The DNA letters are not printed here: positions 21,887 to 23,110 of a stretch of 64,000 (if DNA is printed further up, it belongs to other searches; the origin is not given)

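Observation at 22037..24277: B12/radical-SAM enzyme fused to a Zn-ribbon and Rossmann-like C-terminal modules inside an O-antigen locus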

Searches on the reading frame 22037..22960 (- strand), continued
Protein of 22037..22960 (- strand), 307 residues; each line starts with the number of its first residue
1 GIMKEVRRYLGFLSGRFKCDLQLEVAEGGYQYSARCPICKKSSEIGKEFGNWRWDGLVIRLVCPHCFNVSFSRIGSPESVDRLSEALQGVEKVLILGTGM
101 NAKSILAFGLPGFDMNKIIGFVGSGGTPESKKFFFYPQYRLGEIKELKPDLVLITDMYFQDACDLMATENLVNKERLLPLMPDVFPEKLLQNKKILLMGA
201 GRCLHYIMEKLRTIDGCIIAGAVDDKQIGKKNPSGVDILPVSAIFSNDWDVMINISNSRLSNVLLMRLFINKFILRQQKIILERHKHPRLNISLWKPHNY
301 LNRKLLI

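Call 39: search_protein_families(library=pfam, proteins=[P0202, P0205, P0211, P0216, P0219, P0221, P0222, P0225, P0226, P0245], max_evalue=0.001)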
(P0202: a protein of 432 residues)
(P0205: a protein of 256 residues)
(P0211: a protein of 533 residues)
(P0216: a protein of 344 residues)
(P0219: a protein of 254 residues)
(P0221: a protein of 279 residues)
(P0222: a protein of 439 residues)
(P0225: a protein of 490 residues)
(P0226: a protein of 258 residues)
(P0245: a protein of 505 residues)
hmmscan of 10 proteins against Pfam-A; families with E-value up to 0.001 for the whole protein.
P0202 (432 aa): 8 families
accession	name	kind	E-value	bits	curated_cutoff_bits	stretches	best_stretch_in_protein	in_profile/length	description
PF13847.12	Methyltransf_31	-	2.5e-12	47.1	27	1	270-367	4-101/145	Methyltransferase domain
PF13649.12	Methyltransf_25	-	3.2e-11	44.2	27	1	273-365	1-87/97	Methyltransferase domain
PF08241.18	Methyltransf_11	-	3.9e-09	37.5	21.2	1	275-363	2-79/95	Methyltransferase domain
PF08242.18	Methyltransf_12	-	8.6e-09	36.5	30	1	275-363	2-84/98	Methyltransferase domain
PF13489.12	Methyltransf_23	-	1.3e-07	31.9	27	1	251-356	4-95/164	Methyltransferase domain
PF02629.25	CoA_binding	-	1.5e-07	32.5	22.3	0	159-212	4-60/97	CoA binding domain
PF08484.17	Methyltransf_14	-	1.8e-05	25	23.5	0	21-95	54-132/160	C-methyltransferase C-terminal domain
PF05175.20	MTS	-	1.9e-05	24.8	23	1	269-346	31-102/170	Methyltransferase small domain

P0205 (256 aa): 2 families
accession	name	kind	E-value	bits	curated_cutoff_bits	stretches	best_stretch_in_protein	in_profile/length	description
PF08484.17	Methyltransf_14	-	1.6e-13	51.2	23.5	2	3-91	41-132/160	C-methyltransferase C-terminal domain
PF22674.2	C2185-like_N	-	7.4e-06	26.6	27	1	32-115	4-91/91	C2185-like, N-terminal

P0211 (533 aa): 3 families
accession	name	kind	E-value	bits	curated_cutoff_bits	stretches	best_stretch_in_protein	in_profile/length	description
PF04055.27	Radical_SAM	-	9.3e-14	52.4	29.5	1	43-192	4-165/166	Radical SAM superfamily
PF13186.11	SPASM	-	1.2e-07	32.3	21.5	1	447-509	1-66/67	Iron-sulfur cluster-binding domain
PF08484.17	Methyltransf_14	-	5.3e-06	26.8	23.5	1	240-329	49-142/160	C-methyltransferase C-terminal domain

P0216 (344 aa): 6 families
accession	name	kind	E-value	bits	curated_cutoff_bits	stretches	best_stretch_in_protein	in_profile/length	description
PF13489.12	Methyltransf_23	-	9.8e-09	35.6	27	1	195-246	77-123/164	Methyltransferase domain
PF08241.18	Methyltransf_11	-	2.7e-06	28.4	21.2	1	191-239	48-95/95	Methyltransferase domain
PF17836.7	PglD_N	-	4.7e-06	27.5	23.4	1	10-65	1-56/78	PglD N-terminal domain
PF13847.12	Methyltransf_31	-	6.9e-05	23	27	1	193-264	62-126/145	Methyltransferase domain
PF08242.18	Methyltransf_12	-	8.3e-05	23.7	30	1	195-237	60-98/98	Methyltransferase domain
PF08484.17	Methyltransf_14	-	0.00011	22.5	23.5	1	5-79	65-141/160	C-methyltransferase C-terminal domain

P0219 (254 aa): 0 families

P0221 (279 aa): 1 family
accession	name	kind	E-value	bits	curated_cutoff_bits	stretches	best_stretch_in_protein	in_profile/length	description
PF01497.23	Peripla_BP_2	-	4.9e-22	78.9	27.5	1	41-236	1-201/235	Periplasmic binding protein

P0222 (439 aa): 3 families
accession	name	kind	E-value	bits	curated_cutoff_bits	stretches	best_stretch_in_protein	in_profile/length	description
PF05711.17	TylF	-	8.9e-18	64.9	23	1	251-413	69-241/264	Macrocin-O-methyltransferase (TylF)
PF22674.2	C2185-like_N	-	5.1e-17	62.4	27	2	113-195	5-91/91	C2185-like, N-terminal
PF13578.12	Methyltransf_24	-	6.9e-08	33.8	26.3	1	276-402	1-105/105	Methyltransferase domain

P0225 (490 aa): 1 family
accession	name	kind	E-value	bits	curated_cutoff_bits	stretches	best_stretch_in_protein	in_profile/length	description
PF19745.5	FUT8_N_cat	-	0.00073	18.9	27.6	0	326-418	341-431/499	Alpha-(1,6)-fucosyltransferase N- and catalytic domains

P0226 (258 aa): 3 families
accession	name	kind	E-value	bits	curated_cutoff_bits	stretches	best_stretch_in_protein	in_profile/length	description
PF08484.17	Methyltransf_14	-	9.6e-06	25.9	23.5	0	11-91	49-134/160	C-methyltransferase C-terminal domain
PF01488.26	Shikimate_DH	-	0.00024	21.7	24.3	0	141-229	4-92/138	Shikimate / quinate 5-dehydrogenase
PF01497.23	Peripla_BP_2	-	0.00091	19.1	27.5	0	25-95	132-205/235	Periplasmic binding protein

P0245 (505 aa): 1 family
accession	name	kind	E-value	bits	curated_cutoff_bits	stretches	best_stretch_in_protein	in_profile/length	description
PF08484.17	Methyltransf_14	-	2.4e-10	40.9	23.5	1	392-492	51-153/160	C-methyltransferase C-terminal domain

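Call 72: search_protein_families(library=pfam, proteins=[P0227, P0228, P0231, P0232, P0233, P0234, P0238, P0241, P0243, P0248], max_evalue=0.001)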
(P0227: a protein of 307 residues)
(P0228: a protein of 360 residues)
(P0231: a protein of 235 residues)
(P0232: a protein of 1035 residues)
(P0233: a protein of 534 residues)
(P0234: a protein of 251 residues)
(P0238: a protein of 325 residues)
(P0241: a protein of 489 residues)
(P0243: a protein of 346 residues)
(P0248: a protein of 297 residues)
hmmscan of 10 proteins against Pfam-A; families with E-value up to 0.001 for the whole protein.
P0227 (307 aa): 1 family
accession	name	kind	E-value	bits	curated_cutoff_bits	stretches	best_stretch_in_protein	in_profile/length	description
PF01497.23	Peripla_BP_2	-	1.5e-30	106.8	27.5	1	66-280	13-231/235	Periplasmic binding protein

P0228 (360 aa): 3 families
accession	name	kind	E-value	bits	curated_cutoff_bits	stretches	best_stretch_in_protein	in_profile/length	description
PF00535.33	Glycos_transf_2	-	5.7e-33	114.7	23.3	1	10-140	1-132/168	Glycosyl transferase family 2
PF10111.15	Glyco_tranf_2_2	-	4.7e-10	39.9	27.3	1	25-109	18-104/276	Glycosyltransferase like family 2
PF13641.12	Glyco_tranf_2_3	-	8.1e-09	36.3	27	1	7-118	1-120/230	Glycosyltransferase like family 2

P0231 (235 aa): 0 families

P0232 (1035 aa): 5 families
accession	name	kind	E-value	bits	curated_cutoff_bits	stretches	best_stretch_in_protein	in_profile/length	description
PF04464.20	Glyphos_transf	-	1.7e-73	248.1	22.1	1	171-544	8-366/367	CDP-Glycerol:Poly(glycerophosphate) glycerophosphotransferase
PF04991.19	LicD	-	3.3e-07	31.1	22.6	1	856-891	6-41/227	LicD family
PF08484.17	Methyltransf_14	-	0.00011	22.5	23.5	0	8-65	72-132/160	C-methyltransferase C-terminal domain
PF17836.7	PglD_N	-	0.00014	22.8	23.4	0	744-789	1-50/78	PglD N-terminal domain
PF02629.25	CoA_binding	-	0.00085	20.5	22.3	0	6-82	5-88/97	CoA binding domain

P0233 (534 aa): 2 families
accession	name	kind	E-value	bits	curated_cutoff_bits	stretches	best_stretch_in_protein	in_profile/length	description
PF04055.27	Radical_SAM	-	3.4e-19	70.1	29.5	1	145-309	1-164/166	Radical SAM superfamily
PF02310.24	B12-binding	-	1.2e-09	38.5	32.1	1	22-91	46-120/121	B12 binding domain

P0234 (251 aa): 0 families

P0238 (325 aa): 2 families
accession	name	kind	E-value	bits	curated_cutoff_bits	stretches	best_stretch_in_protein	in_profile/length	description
PF05711.17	TylF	-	4e-19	69.3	23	1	139-306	74-246/264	Macrocin-O-methyltransferase (TylF)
PF13578.12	Methyltransf_24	-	1.9e-06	29.1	26.3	1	162-287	2-105/105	Methyltransferase domain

P0241 (489 aa): 2 families
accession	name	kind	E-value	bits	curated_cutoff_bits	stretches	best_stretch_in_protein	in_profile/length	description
PF04055.27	Radical_SAM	-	6.4e-07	30.1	29.5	1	293-425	3-136/166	Radical SAM superfamily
PF06480.20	FtsH_ext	-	0.00033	21.3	25.5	0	322-393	29-98/103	FtsH Extracellular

P0243 (346 aa): 2 families
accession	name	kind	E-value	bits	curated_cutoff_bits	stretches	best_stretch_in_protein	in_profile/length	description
PF00535.33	Glycos_transf_2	-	8.8e-05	22.9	23.3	1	12-137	1-125/168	Glycosyl transferase family 2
PF02629.25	CoA_binding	-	9.8e-05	23.5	22.3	1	249-332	2-86/97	CoA binding domain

P0248 (297 aa): 0 families
